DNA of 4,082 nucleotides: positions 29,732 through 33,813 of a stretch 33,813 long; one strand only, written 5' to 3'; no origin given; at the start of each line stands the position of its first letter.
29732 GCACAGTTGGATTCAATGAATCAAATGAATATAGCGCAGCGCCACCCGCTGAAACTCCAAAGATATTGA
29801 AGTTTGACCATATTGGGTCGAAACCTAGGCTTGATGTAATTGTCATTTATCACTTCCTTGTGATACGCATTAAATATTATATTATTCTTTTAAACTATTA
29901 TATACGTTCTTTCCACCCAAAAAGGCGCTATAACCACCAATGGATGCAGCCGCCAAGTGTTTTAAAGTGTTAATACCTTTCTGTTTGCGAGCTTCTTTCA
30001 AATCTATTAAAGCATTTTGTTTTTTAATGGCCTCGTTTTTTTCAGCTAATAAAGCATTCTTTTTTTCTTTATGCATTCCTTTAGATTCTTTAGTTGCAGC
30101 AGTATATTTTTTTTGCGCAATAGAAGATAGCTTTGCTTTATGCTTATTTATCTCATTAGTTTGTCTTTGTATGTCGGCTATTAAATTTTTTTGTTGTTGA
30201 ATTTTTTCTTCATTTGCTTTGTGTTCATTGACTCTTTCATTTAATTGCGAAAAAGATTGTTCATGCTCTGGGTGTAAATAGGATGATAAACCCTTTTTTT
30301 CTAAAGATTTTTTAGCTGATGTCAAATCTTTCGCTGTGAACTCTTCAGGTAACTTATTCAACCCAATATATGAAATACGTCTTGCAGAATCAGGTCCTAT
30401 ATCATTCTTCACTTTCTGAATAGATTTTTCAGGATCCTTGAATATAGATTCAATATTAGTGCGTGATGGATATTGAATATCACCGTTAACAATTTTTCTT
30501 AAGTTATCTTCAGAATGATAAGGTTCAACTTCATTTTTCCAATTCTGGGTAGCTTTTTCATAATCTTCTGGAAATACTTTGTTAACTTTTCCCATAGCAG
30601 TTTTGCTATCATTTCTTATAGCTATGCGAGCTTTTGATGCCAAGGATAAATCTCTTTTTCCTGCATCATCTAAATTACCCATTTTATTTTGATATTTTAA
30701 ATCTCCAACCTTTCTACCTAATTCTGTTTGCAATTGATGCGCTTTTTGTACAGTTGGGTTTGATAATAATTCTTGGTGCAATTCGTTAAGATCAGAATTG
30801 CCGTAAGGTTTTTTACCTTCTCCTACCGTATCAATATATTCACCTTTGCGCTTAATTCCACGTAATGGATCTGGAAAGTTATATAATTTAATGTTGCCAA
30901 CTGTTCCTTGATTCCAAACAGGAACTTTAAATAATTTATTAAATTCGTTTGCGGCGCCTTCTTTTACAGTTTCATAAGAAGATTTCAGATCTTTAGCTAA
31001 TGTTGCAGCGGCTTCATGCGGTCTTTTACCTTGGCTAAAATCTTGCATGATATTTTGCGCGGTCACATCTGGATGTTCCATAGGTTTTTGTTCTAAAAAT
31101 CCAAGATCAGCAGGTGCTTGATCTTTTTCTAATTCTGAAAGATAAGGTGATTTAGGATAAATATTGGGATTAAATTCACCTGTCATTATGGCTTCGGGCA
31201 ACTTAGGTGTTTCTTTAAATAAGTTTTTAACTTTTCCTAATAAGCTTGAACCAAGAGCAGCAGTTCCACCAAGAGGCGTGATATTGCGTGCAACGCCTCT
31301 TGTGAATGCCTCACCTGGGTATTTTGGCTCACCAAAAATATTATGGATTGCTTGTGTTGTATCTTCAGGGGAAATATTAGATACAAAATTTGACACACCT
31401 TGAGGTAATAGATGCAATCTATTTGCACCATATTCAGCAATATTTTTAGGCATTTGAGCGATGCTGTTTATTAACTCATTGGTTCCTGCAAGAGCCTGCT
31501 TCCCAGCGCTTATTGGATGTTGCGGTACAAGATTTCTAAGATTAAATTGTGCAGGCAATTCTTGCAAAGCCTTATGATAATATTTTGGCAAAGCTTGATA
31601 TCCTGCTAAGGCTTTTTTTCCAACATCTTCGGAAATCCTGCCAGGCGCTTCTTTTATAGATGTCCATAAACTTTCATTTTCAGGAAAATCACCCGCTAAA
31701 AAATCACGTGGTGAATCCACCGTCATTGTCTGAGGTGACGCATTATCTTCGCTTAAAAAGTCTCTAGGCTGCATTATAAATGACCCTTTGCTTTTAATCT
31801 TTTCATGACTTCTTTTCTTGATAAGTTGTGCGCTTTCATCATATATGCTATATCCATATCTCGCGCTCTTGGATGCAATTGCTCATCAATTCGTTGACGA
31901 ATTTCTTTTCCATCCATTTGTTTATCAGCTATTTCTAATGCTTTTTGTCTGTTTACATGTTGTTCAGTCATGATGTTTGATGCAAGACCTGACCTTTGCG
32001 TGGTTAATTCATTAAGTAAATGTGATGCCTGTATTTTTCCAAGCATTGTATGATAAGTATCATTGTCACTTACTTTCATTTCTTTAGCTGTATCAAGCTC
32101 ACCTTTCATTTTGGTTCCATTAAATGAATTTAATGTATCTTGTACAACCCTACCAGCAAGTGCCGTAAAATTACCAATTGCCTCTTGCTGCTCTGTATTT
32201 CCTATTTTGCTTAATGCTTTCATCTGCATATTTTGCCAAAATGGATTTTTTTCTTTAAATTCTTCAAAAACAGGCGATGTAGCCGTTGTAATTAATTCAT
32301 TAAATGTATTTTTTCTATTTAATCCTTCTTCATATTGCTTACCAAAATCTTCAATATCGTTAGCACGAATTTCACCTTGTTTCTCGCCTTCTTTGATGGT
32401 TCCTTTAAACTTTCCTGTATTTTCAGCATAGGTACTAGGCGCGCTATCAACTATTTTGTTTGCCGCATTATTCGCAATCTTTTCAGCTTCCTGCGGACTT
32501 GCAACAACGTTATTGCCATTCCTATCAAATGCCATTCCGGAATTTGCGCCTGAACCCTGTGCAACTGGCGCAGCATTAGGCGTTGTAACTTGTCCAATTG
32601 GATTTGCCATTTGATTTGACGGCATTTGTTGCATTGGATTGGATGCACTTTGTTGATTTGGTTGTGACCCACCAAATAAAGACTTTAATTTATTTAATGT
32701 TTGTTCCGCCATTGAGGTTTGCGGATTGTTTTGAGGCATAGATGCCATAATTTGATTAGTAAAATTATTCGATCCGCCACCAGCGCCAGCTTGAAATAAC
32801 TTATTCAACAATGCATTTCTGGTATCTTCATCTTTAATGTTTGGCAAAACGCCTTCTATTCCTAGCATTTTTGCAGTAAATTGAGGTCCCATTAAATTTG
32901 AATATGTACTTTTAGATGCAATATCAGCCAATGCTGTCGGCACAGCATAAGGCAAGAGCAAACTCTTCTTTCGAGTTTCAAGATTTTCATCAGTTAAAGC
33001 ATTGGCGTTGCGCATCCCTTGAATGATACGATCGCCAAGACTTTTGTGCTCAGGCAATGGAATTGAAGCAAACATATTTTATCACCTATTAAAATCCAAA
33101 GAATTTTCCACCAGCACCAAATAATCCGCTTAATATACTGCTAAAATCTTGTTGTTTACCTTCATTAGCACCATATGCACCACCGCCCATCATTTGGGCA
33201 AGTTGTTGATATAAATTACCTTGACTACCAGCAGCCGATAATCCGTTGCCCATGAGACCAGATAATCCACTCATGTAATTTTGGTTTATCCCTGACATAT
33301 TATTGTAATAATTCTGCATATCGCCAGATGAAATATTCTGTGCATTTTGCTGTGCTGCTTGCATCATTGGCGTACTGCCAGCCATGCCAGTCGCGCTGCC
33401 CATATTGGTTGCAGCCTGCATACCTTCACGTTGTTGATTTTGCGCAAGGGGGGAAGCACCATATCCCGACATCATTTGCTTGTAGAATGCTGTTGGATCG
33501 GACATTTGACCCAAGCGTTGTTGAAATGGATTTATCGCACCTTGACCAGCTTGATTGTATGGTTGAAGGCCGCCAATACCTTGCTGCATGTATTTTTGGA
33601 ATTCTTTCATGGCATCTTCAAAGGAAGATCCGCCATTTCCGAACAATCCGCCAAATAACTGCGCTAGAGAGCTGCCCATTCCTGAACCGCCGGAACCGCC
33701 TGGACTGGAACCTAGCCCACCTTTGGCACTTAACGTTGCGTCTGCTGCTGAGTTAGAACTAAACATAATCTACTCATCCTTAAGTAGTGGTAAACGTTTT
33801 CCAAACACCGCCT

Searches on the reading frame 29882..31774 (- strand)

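Call 33: search_protein_families(library=pfam, proteins=[window:29882-31774:-], max_evalue=1)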
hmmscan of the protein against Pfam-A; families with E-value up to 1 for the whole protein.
window:29882-31774:- (630 aa): 1 family
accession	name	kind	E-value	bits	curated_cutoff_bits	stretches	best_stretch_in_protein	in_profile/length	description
PF06738.18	ThrE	-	0.065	13.1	26.3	1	501-557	50-106/241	Putative threonine/serine exporter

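Call 79: search_protein_families(library=phrogs, proteins=[window:29882-31774:-], max_evalue=0.001)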
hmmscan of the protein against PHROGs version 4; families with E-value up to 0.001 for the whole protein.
window:29882-31774:- (630 aa): 0 families

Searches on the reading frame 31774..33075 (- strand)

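Call 33: search_protein_families(library=pfam, proteins=[window:31774-33075:-], max_evalue=1)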
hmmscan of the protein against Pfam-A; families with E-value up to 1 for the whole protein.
window:31774-33075:- (433 aa): 1 family
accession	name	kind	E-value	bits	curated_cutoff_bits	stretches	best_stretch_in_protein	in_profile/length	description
PF00648.27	Peptidase_C2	-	0.077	12.5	23.8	1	263-383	113-221/297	Calpain family cysteine protease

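Call 79: search_protein_families(library=phrogs, proteins=[window:31774-33075:-], max_evalue=0.001)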
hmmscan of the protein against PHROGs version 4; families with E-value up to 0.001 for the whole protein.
window:31774-33075:- (433 aa): 0 families

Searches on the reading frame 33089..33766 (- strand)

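Call 79: search_protein_families(library=phrogs, proteins=[window:33089-33766:-], max_evalue=0.001)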
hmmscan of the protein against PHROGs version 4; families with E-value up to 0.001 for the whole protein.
window:33089-33766:- (225 aa): 1 family
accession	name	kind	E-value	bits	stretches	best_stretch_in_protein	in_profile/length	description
phrog_598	-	DNA, RNA and nucleotide metabolism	2.8e-07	31.4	1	52-207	41-191/240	DNA ejection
